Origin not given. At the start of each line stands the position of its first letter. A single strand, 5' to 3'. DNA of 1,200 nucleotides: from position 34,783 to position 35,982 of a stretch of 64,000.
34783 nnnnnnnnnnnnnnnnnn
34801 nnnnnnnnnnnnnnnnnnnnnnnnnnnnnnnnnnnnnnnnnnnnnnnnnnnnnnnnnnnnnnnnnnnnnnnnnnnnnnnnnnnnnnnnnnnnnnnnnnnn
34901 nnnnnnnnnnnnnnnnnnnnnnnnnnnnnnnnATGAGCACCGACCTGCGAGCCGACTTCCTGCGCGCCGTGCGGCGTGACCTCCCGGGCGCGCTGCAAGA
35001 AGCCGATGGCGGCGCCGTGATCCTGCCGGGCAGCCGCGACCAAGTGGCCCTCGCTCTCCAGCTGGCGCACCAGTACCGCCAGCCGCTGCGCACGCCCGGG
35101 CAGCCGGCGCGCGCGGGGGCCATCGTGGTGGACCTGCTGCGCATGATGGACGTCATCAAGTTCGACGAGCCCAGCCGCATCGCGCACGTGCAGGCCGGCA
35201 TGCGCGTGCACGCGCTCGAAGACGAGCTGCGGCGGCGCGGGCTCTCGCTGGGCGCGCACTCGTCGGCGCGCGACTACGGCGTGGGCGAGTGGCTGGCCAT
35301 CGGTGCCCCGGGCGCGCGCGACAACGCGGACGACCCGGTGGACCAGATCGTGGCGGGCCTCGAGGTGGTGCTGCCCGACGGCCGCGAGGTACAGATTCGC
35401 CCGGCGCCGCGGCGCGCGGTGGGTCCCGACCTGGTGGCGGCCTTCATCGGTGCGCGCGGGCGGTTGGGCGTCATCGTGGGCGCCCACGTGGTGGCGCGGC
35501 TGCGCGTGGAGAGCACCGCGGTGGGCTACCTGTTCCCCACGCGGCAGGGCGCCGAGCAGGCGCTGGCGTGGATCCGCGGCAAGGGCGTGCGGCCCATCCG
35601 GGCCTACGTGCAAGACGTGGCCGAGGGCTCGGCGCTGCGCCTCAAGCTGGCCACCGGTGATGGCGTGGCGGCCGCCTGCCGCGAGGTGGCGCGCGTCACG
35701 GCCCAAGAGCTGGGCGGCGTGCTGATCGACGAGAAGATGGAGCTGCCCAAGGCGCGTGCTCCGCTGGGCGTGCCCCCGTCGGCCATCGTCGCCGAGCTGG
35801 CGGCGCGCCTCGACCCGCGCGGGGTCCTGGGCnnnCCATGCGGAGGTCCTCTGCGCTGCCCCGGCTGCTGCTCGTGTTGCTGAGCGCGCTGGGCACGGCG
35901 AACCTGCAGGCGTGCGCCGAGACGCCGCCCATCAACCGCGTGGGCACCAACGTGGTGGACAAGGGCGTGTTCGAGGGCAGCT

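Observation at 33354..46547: Six-ORF, ~13-kb tightly coupled operon linking AGPS-like FAD oxidases to two giant metzincin lipoproteins and two membrane proteins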

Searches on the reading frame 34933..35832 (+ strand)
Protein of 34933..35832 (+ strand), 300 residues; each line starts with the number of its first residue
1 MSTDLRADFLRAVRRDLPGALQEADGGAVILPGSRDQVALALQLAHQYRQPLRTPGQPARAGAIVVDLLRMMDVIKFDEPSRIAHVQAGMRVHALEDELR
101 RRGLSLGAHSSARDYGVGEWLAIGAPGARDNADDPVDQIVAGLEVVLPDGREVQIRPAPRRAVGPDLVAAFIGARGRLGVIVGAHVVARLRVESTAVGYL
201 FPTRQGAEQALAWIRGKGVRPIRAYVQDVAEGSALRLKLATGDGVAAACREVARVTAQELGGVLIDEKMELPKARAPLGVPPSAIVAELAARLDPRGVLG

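Call 6: search_protein_families(library=pfam, proteins=[window:34933-35832:+], max_evalue=0.01)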
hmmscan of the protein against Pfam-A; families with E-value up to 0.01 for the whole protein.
window:34933-35832:+ (300 aa): 1 family
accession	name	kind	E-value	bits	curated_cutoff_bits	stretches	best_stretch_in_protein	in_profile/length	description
PF01565.28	FAD_binding_4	-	1.2e-19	70.8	26.4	1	28-154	3-137/139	FAD binding domain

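Call 7: search_protein_families(library=ncbifam, proteins=[window:34933-35832:+], max_evalue=0.01)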
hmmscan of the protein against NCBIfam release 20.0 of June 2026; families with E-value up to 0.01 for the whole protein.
window:34933-35832:+ (300 aa): 6 families
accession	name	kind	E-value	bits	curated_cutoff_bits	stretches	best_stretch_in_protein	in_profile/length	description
TIGR00387.1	glcD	equivalog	9.1e-10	37.9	567.9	1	29-222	1-205/413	glycolate oxidase subunit GlcD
TIGR01676.1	GLDHase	equivalog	6.5e-08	31.8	458.25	1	65-181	107-218/541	L-galactonolactone dehydrogenase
NF053785.1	DcplphribOxDprE1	equivalog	1.9e-07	30.7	500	1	58-195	52-186/449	decaprenylphosphoryl-beta-D-ribose oxidase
TIGR01678.1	FAD_lactone_ox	subfamily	4.8e-06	25.8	396.8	1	62-193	57-185/438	sugar 1,4-lactone oxidase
NF008408.0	PRK11230.1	equivalog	1.7e-05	23.5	897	1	29-221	59-261/499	glycolate oxidase subunit GlcD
TIGR01679.1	bact_FAD_ox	subfamily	0.00038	19.5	292.25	1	61-182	50-166/419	FAD-linked oxidoreductase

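Call 42: find_homologous_proteins(query=window:34933-35832:+, max_evalue=0.001)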
Query window:34933-35832:+ (300 aa): 155 proteins with E <= 0.001 among 8000 candidates; the best 120 are listed.
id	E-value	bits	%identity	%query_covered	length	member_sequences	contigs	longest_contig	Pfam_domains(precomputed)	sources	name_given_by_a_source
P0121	1.8e-152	525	84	100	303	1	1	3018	PF01565.29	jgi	jgi:alkyldihydroxyacetonephosphate synthase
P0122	3.4e-152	524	84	100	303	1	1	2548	PF01565.29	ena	-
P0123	1.8e-149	515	84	100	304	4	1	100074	PF01565.29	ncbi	ncbi:MAG: FAD-dependent oxidoreductase [Polyangiales bacterium]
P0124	1.0e-145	503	82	99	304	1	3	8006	PF01565.29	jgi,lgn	jgi:alkyldihydroxyacetonephosphate synthase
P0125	1.1e-139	483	79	98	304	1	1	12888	PF01565.29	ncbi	-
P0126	4.5e-98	346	88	64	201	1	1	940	PF01565.29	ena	-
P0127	3.4e-94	334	62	94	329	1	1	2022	PF01565.29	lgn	-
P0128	7.5e-80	286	54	98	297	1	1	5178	PF01565.29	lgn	-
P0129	1.9e-78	282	57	86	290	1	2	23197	PF01565.29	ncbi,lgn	ncbi:MAG: FAD-binding oxidoreductase [Myxococcota bacterium]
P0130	2.2e-77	278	53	98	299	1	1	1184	PF01565.29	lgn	-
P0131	4.8e-77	277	53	97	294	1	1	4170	PF01565.29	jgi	jgi:alkyldihydroxyacetonephosphate synthase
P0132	5.7e-74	267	53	97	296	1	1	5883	PF01565.29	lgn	-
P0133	2.8e-73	265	52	97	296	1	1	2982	PF01565.29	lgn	-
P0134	5.6e-73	264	51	97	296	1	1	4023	PF01565.29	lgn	-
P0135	8.2e-73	263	50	97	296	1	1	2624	PF01565.29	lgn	-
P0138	5.3e-72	261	52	98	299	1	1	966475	PF01565.29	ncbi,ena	-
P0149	9.0e-63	230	46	98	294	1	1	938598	PF01565.29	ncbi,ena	-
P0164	7.1e-56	208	44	97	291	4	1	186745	PF01565.29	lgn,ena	-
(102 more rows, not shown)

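Call 43: find_encoding_contigs(protein=P0138, flank=8000, max_places=1)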
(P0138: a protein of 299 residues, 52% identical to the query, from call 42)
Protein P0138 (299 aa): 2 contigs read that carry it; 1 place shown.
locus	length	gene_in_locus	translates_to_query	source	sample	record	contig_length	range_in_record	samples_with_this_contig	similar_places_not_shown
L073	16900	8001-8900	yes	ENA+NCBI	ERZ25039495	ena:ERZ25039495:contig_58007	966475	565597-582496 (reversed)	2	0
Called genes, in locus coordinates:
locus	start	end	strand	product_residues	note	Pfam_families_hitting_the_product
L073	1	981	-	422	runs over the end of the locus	PF08308:PEGA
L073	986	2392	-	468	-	PF08308:PEGA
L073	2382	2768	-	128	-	-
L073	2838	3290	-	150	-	-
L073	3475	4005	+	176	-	PF00376:MerR, PF13411:MerR_1, PF09278:MerR-DNA-bind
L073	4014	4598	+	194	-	PF01227:GTP_cyclohydroI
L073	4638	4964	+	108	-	PF00355:Rieske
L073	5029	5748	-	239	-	PF00925:GTP_cyclohydro2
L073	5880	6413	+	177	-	-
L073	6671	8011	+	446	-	PF01565:FAD_binding_4, PF02913:FAD-oxidase_C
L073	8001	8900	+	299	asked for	PF01565:FAD_binding_4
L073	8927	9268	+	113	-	PF11969:DcpS_C, PF01230:HIT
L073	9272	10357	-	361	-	PF03462:PCRF, PF00472:RF-1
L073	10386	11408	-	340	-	PF07136:DUF1385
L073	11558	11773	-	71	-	PF01197:Ribosomal_L31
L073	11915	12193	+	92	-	PF00708:Acylphosphatase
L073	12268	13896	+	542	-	-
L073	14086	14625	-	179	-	PF01196:Ribosomal_L17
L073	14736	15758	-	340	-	PF01193:RNA_pol_L, PF01000:RNA_pol_A_bac, PF03118:RNA_pol_A_CTD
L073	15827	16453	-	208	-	PF00163:Ribosomal_S4, PF01479:S4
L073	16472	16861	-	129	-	PF00411:Ribosomal_S11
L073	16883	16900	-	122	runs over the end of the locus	PF00416:Ribosomal_S13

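Call 44: find_encoding_contigs(protein=P0149, flank=8000, max_places=1)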
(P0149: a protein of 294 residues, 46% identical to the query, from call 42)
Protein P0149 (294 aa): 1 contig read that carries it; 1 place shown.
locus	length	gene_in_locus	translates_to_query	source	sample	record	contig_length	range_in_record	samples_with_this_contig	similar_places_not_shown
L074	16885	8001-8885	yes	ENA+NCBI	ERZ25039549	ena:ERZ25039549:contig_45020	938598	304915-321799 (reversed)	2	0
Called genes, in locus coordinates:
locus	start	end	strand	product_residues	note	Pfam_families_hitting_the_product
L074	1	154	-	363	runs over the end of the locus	-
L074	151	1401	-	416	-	PF08308:PEGA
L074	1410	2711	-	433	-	PF08308:PEGA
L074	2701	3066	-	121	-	-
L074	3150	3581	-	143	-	-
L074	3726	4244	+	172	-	PF00376:MerR, PF13411:MerR_1, PF09278:MerR-DNA-bind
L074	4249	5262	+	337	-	PF02190:LON_substr_bdg, PF00355:Rieske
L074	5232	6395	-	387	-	PF00925:GTP_cyclohydro2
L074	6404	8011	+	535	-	PF01565:FAD_binding_4, PF02913:FAD-oxidase_C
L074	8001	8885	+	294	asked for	PF01565:FAD_binding_4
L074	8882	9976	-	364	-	PF03462:PCRF, PF00472:RF-1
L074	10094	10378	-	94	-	PF01197:Ribosomal_L31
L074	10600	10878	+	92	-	PF00708:Acylphosphatase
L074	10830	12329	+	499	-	PF13646:HEAT_2 (faint)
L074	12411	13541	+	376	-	PF18566:Ldi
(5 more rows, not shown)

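Call 45: find_encoding_contigs(protein=P0164, flank=8000, max_places=1)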
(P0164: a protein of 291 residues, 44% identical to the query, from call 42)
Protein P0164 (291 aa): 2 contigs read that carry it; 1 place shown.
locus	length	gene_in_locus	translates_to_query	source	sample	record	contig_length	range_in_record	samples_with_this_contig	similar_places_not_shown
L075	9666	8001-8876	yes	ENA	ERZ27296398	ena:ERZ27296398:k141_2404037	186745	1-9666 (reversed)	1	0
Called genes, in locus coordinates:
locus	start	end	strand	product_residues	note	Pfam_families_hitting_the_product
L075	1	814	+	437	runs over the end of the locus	PF00202:Aminotran_3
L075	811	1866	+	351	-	PF04443:LuxE (weak)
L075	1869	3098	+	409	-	PF05893:LuxC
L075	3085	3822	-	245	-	PF00149:Metallophos, PF12850:Metallophos_2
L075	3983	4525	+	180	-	-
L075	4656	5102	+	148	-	PF00376:MerR (weak), PF13411:MerR_1, PF09278:MerR-DNA-bind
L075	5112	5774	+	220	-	PF02190:LON_substr_bdg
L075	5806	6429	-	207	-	PF00925:GTP_cyclohydro2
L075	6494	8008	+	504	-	PF01565:FAD_binding_4, PF02913:FAD-oxidase_C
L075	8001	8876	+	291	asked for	PF01565:FAD_binding_4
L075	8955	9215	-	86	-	-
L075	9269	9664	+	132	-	?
